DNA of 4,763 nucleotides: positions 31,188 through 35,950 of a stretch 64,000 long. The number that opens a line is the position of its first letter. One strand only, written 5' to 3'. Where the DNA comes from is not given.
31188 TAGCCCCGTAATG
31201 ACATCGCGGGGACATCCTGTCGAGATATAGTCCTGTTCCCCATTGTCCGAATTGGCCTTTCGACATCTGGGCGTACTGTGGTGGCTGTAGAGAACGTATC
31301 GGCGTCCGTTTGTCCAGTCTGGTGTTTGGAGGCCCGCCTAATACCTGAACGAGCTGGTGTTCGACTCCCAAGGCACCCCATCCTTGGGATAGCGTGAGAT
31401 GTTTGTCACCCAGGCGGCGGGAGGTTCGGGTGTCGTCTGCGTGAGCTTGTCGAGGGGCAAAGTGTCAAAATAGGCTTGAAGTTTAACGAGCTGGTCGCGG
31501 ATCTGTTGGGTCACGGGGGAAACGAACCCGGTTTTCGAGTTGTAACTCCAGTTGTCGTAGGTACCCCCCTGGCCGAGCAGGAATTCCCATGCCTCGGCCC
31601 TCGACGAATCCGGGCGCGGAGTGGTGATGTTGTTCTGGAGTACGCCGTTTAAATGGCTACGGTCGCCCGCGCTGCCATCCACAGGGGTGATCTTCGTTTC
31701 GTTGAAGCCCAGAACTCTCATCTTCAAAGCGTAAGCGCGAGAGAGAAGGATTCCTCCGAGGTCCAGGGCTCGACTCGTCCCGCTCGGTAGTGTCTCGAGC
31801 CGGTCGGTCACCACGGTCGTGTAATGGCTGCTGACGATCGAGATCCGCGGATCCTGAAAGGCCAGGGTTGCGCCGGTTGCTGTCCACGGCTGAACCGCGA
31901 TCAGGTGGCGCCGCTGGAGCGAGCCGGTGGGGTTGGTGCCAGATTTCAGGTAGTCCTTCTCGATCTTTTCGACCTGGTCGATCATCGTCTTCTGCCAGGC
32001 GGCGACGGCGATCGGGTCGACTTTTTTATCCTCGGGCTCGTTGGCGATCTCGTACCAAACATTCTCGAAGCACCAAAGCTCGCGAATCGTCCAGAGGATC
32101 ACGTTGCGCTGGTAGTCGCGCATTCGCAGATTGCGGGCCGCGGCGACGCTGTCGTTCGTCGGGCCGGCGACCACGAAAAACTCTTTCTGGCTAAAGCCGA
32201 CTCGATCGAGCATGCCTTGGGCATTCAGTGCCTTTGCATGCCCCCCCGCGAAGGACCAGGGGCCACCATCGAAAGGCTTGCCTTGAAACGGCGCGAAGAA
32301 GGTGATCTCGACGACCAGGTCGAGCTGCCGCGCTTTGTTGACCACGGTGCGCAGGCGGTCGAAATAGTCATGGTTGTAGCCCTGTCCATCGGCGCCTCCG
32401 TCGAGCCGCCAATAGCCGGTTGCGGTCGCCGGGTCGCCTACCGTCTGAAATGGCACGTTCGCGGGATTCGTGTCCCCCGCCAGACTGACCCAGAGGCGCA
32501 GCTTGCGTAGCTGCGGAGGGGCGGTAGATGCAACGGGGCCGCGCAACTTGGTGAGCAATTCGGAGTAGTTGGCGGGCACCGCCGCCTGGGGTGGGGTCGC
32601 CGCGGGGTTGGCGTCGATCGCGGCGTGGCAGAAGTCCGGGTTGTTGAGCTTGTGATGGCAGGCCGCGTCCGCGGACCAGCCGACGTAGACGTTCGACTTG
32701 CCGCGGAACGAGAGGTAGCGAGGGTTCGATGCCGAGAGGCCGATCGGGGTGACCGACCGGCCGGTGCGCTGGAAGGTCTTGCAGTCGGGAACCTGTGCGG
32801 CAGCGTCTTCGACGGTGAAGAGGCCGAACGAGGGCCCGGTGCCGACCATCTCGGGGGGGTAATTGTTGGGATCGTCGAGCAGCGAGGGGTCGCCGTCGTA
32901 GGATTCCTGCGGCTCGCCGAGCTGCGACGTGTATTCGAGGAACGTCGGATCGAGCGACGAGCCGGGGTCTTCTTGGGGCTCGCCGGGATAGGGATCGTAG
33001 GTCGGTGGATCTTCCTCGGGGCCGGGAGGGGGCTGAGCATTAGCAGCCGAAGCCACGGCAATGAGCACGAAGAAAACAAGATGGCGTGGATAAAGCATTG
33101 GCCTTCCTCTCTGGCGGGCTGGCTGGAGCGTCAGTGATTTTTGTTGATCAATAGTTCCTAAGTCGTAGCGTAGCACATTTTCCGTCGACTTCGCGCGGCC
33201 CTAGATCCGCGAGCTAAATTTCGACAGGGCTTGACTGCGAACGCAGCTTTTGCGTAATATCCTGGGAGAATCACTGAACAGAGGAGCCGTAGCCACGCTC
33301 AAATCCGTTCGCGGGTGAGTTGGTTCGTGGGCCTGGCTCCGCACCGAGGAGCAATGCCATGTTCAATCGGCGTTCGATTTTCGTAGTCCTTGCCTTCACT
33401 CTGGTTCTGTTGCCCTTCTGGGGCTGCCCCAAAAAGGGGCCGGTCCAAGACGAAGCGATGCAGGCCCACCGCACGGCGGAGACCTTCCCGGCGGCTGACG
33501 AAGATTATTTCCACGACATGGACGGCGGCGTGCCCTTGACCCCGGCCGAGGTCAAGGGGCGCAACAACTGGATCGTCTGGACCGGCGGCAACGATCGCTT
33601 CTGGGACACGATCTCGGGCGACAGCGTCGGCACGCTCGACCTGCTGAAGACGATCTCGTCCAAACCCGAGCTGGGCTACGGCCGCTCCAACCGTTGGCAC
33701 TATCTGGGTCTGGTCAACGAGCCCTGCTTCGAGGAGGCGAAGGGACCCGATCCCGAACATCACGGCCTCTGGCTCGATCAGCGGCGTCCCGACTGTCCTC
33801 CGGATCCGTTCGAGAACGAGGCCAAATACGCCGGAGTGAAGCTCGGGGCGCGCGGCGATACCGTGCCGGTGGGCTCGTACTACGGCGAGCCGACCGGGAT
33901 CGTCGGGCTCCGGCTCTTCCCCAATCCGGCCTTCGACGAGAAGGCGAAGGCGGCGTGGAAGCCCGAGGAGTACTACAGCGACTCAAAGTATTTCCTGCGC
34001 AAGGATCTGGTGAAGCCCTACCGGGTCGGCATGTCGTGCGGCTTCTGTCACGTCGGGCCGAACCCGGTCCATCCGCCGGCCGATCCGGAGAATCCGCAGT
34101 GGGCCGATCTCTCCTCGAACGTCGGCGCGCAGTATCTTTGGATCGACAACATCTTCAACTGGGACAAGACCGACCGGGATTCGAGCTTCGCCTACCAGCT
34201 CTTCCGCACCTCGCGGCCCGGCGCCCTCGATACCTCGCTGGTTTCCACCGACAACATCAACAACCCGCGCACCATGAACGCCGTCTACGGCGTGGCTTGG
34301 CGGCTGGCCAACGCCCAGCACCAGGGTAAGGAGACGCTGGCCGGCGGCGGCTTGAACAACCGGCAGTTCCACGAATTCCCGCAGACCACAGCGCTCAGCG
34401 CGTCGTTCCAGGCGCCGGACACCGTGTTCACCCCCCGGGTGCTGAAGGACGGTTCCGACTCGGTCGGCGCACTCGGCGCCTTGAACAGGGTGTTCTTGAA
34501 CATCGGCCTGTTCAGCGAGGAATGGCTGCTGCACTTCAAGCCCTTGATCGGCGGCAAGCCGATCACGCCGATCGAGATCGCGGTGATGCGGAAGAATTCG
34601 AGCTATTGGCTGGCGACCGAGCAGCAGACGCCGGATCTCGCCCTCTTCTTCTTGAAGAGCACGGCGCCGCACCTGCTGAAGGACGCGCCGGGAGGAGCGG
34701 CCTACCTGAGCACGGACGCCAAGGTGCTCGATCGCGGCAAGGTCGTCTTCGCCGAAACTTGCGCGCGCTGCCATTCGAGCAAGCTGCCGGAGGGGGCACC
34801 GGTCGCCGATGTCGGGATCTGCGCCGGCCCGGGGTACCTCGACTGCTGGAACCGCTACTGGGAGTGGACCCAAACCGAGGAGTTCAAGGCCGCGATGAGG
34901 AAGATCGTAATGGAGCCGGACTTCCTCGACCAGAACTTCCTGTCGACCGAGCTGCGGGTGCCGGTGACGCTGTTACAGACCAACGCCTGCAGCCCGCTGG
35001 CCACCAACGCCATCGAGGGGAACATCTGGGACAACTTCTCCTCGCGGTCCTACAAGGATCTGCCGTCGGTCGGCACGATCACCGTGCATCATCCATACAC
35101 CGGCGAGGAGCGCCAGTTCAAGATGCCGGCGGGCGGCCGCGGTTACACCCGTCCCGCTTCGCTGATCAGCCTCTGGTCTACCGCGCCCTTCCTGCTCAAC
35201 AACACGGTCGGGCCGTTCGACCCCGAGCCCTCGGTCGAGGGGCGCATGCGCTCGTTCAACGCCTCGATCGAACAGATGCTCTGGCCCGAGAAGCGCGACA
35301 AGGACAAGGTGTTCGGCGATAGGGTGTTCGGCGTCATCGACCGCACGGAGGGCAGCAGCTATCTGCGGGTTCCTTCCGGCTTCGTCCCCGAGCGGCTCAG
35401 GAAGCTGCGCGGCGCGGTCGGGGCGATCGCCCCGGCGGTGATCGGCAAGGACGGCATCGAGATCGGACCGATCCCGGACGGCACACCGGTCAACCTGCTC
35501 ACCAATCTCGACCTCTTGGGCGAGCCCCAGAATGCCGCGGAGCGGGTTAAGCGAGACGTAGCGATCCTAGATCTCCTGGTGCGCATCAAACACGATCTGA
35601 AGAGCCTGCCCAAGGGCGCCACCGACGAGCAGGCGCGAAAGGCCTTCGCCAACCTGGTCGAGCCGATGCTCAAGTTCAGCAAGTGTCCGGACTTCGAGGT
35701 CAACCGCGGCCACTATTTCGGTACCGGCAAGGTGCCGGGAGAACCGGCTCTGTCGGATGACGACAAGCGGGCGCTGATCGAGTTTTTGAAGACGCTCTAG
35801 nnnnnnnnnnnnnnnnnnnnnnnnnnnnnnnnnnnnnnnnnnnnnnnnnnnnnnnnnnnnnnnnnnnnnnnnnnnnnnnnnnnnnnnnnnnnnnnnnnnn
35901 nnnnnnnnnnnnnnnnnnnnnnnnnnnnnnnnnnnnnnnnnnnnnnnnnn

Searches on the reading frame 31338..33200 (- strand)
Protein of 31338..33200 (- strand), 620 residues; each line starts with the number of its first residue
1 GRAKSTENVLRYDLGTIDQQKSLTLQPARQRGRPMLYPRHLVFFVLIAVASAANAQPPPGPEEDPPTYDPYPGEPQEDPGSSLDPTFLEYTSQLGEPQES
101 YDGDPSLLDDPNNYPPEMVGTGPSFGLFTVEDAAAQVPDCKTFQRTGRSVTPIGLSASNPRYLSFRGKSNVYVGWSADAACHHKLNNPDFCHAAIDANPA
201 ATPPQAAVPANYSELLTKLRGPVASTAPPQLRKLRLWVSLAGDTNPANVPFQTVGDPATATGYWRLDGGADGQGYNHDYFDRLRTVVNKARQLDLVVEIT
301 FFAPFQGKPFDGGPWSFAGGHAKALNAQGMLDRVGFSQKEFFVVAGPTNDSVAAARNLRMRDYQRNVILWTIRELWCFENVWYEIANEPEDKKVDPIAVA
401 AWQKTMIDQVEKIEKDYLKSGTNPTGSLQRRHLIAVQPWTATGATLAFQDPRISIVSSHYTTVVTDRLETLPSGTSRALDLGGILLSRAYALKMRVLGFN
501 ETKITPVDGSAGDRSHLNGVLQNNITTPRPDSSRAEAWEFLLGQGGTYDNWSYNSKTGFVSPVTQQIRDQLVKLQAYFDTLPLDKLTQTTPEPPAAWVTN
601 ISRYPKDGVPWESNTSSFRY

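Call 75: search_protein_families(library=padloc, proteins=[window:31338-33200:-], max_evalue=0.001)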
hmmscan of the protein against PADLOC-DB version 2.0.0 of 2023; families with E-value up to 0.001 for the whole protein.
window:31338-33200:- (620 aa): 0 families

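Call 76: search_protein_families(library=ncbifam, proteins=[window:31338-33200:-], max_evalue=0.001)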
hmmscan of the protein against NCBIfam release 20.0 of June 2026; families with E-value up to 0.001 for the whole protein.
window:31338-33200:- (620 aa): 0 families

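Call 77: search_protein_families(library=pfam, proteins=[window:31338-33200:-], max_evalue=0.001)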
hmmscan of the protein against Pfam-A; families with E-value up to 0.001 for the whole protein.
window:31338-33200:- (620 aa): 1 family
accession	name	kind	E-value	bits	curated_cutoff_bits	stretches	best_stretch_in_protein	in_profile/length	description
PF00150.24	Cellulase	-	0.00079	19.4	23.5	0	379-456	120-190/272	Cellulase (glycosyl hydrolase family 5)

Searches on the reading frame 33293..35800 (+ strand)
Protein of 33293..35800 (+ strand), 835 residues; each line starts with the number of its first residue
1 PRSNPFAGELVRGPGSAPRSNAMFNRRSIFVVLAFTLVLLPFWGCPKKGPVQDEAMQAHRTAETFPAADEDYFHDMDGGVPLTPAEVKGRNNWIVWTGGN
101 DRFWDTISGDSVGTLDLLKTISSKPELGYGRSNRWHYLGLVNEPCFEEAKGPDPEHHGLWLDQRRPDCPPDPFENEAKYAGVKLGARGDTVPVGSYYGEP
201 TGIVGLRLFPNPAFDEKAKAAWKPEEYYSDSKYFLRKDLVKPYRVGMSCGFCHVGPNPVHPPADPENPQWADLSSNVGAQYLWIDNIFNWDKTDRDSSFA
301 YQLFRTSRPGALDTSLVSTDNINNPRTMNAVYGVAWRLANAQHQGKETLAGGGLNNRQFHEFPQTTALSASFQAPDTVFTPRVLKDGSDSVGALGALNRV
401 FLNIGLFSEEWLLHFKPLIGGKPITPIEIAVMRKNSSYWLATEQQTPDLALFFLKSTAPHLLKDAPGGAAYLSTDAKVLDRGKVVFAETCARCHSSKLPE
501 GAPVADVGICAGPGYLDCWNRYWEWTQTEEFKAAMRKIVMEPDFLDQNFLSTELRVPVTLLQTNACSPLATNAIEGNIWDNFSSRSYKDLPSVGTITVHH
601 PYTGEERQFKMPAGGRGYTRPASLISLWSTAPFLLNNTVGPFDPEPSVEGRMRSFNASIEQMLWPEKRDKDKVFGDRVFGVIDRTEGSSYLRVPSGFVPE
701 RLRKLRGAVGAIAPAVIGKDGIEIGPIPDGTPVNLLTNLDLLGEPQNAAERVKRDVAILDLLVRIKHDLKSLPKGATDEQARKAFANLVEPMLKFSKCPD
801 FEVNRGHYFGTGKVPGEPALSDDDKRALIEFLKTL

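Call 77: search_protein_families(library=pfam, proteins=[window:33293-35800:+], max_evalue=0.001)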
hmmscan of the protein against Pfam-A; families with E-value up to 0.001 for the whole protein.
window:33293-35800:+ (835 aa): 2 families
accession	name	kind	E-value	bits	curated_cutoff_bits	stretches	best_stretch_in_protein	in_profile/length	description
PF00034.26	Cytochrom_C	-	0.00015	23.4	21.3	0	480-529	2-41/90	Cytochrome c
PF13442.11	Cytochrome_CBB3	-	0.00058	20.6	27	0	479-500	3-20/68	Cytochrome C oxidase, cbb3-type, subunit III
